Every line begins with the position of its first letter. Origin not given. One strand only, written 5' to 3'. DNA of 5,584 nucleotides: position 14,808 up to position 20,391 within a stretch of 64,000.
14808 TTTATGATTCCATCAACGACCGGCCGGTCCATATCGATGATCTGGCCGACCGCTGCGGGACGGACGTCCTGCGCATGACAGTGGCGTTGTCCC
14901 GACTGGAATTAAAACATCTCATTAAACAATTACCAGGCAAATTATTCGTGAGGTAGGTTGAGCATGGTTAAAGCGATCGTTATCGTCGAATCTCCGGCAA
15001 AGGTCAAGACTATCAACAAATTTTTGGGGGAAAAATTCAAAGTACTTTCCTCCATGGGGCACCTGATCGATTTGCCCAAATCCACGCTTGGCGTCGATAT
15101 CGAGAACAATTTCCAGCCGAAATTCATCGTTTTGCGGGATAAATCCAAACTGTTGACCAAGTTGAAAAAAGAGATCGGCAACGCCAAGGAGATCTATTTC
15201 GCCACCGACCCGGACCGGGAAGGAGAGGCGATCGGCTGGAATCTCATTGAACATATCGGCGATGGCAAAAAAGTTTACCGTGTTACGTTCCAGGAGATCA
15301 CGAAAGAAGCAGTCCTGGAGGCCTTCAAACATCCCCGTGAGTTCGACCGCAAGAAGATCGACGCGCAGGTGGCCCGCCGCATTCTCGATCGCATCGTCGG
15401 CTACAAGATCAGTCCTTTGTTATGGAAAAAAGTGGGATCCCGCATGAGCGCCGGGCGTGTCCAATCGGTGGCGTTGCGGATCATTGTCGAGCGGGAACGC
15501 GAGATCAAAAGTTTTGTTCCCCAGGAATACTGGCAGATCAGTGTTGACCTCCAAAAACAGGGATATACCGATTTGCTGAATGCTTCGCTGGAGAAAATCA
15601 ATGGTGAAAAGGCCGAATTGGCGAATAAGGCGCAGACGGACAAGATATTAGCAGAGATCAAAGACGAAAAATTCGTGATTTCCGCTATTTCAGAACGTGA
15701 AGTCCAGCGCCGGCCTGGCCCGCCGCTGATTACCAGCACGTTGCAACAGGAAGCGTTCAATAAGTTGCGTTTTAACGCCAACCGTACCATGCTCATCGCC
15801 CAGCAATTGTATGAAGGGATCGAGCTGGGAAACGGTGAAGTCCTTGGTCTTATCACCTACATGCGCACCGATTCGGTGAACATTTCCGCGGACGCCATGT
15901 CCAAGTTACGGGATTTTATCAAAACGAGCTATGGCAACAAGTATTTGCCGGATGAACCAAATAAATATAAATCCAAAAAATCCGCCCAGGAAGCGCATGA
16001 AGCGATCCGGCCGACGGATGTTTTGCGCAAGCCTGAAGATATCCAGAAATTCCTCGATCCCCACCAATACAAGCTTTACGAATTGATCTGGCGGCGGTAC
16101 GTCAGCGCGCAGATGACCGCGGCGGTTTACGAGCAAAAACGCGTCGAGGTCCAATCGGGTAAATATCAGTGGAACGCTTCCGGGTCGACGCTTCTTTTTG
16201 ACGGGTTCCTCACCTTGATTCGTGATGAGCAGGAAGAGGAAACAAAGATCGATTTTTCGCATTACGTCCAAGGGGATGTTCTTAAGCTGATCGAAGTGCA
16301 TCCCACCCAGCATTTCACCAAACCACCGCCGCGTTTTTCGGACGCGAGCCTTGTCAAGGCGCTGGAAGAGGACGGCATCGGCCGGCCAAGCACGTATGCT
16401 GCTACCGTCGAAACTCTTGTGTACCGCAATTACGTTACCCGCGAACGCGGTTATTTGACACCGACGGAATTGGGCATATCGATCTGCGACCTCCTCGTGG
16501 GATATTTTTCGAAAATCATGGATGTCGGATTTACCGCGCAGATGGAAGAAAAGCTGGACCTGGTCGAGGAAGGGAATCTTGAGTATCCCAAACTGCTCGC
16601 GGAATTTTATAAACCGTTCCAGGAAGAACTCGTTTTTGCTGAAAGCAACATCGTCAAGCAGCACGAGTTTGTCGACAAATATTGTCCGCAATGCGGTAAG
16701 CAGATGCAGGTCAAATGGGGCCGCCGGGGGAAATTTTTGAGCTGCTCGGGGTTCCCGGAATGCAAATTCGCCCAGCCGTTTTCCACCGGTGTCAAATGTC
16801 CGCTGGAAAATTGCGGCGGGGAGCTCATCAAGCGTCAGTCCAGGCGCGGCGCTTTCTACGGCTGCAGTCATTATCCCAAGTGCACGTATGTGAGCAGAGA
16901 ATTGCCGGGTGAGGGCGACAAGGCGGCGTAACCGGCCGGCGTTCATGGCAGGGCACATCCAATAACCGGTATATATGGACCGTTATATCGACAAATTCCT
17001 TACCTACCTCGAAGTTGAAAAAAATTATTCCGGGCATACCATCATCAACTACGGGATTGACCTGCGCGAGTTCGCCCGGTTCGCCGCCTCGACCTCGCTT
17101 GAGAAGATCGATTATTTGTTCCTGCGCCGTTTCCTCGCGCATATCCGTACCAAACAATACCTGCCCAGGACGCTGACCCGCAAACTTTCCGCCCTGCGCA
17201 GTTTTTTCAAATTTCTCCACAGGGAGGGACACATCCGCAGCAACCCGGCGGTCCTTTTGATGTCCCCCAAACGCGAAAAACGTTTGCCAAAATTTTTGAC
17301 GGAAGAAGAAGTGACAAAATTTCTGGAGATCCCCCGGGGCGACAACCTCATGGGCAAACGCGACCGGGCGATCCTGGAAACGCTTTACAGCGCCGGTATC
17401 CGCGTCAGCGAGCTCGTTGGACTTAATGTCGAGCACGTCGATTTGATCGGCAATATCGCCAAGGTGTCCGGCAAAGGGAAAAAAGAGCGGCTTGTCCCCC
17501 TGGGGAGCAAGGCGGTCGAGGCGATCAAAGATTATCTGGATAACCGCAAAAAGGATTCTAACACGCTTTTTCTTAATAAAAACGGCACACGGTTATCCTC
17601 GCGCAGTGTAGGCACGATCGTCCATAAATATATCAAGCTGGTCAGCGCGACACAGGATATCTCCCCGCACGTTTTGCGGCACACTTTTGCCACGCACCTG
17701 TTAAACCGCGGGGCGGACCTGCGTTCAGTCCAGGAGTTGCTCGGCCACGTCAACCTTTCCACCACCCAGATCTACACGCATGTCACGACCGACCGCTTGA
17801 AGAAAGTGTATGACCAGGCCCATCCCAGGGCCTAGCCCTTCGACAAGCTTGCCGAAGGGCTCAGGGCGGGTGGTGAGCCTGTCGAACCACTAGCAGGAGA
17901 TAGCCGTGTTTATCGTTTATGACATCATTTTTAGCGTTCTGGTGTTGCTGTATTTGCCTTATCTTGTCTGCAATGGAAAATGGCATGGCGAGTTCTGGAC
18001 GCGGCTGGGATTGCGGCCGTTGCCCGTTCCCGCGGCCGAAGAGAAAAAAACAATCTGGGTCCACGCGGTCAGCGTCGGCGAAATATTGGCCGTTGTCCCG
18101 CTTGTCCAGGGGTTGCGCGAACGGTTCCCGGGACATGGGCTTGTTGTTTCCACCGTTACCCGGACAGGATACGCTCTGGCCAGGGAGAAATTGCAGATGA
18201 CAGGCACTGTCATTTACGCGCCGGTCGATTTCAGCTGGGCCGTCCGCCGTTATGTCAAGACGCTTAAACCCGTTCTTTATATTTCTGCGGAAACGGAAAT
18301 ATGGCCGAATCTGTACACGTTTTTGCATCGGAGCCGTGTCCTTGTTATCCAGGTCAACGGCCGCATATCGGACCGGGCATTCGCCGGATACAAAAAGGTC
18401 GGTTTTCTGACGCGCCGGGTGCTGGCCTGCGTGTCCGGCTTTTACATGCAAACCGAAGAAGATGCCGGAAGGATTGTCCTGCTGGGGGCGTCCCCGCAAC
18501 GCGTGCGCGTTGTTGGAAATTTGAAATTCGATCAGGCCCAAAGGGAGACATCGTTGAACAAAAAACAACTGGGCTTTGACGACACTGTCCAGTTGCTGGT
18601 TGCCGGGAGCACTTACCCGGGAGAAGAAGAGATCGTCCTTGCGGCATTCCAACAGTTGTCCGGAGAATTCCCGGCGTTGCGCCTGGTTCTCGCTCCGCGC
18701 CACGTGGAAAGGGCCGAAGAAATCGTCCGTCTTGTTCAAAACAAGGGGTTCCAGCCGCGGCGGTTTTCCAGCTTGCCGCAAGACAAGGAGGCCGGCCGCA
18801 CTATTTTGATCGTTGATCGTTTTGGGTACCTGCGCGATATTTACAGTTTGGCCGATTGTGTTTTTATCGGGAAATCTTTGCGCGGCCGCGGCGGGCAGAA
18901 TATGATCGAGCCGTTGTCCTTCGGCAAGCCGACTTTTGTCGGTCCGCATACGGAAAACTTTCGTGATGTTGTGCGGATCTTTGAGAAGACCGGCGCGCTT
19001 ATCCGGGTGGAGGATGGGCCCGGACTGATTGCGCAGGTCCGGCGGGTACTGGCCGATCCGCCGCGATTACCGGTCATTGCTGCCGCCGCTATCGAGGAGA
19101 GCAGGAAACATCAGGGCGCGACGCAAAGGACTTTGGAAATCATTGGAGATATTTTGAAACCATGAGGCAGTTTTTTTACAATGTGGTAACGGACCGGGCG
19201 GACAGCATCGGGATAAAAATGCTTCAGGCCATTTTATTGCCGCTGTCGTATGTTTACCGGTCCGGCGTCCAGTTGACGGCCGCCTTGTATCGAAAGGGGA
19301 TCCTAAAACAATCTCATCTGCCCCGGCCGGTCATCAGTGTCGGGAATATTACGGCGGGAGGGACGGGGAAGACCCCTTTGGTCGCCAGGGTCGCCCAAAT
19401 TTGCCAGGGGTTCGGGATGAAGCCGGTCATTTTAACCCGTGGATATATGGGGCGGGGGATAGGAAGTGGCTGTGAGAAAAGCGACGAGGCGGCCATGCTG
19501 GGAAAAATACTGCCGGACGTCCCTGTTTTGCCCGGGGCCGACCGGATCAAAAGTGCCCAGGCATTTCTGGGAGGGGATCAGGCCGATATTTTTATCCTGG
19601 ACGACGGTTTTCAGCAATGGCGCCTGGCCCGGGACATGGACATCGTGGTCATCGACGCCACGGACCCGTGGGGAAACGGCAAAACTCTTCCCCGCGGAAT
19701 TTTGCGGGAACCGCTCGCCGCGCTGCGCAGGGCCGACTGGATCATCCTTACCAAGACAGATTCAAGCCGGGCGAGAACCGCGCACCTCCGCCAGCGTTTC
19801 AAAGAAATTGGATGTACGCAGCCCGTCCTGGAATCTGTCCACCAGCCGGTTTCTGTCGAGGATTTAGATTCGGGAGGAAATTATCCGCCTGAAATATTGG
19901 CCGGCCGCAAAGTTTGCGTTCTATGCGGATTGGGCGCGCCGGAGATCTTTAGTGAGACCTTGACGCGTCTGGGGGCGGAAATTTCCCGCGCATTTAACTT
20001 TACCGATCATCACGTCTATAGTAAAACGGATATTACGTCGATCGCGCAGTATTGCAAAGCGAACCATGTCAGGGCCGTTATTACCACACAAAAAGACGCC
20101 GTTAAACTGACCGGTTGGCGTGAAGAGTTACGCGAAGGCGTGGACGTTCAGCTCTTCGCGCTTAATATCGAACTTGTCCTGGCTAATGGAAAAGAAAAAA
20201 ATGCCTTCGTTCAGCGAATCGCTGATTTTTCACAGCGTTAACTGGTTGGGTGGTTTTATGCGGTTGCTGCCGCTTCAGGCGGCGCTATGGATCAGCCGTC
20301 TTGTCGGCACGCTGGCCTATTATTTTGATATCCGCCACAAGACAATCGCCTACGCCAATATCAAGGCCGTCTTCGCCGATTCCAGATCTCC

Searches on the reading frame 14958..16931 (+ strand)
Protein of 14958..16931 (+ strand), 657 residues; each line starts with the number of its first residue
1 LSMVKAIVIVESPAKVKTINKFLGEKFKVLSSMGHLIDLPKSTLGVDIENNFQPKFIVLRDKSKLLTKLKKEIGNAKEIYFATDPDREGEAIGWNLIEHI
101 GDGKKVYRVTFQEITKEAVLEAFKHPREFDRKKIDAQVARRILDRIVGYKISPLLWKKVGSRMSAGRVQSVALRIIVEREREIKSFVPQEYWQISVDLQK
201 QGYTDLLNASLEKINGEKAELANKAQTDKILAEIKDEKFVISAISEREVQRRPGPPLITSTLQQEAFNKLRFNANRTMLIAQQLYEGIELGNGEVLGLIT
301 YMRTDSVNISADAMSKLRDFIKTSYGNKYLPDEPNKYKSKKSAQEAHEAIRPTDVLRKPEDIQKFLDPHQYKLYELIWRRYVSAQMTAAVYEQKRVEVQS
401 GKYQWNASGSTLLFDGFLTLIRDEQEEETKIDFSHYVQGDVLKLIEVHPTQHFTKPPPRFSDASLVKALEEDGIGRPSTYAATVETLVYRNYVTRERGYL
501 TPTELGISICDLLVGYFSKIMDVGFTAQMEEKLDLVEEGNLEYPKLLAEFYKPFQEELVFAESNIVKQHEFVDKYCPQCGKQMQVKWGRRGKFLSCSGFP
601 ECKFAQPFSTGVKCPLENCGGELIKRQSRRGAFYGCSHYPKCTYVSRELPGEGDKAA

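Call 20: search_protein_families(library=pfam, proteins=[window:14958-16931:+], max_evalue=0.001)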
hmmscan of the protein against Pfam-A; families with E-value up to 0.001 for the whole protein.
window:14958-16931:+ (657 aa): 3 families
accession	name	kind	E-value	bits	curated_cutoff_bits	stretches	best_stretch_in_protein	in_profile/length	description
PF01131.25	Topoisom_bac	-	1.8e-123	413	35.1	1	130-546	3-409/411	DNA topoisomerase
PF01396.24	Zn_ribbon_Top1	-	5.5e-26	90.5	32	2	574-608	2-36/39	Topoisomerase DNA binding C4 zinc finger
PF01751.28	Toprim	-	8.2e-23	80.8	23.1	1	7-114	2-96/96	Toprim domain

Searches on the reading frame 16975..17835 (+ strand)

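Call 20: search_protein_families(library=pfam, proteins=[window:16975-17835:+], max_evalue=0.001)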
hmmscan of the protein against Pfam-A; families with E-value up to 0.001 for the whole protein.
window:16975-17835:+ (286 aa): 4 families
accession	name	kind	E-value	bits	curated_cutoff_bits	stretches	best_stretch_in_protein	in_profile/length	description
PF00589.27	Phage_integrase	-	8.5e-50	169.3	27.1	1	106-272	1-170/172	Phage integrase family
PF02899.23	Phage_int_SAM_1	-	1.5e-20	73.7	22.3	1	5-85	1-83/83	Phage integrase, N-terminal SAM-like domain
PF13102.12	Phage_int_SAM_5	-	2.7e-06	28.1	22.3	1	12-91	13-92/98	Phage integrase SAM-like domain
PF13495.12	Phage_int_SAM_4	-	1.2e-05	26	27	1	5-79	2-76/85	Phage integrase, N-terminal SAM-like domain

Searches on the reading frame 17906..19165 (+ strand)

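Call 20: search_protein_families(library=pfam, proteins=[window:17906-19165:+], max_evalue=0.001)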
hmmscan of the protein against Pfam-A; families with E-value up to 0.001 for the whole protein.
window:17906-19165:+ (419 aa): 1 family
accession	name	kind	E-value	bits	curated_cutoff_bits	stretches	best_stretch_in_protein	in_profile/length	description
PF04413.22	Glycos_transf_N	-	3.1e-56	190.2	23.9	1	33-210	6-179/179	3-Deoxy-D-manno-octulosonic-acid transferase (kdotransferase)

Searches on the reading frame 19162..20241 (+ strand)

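Call 20: search_protein_families(library=pfam, proteins=[window:19162-20241:+], max_evalue=0.001)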
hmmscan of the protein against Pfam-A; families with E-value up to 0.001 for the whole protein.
window:19162-20241:+ (359 aa): 1 family
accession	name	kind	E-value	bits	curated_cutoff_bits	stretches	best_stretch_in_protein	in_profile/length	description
PF02606.20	LpxK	-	2e-81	274.1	27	1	22-346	2-319/328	Tetraacyldisaccharide-1-P 4'-kinase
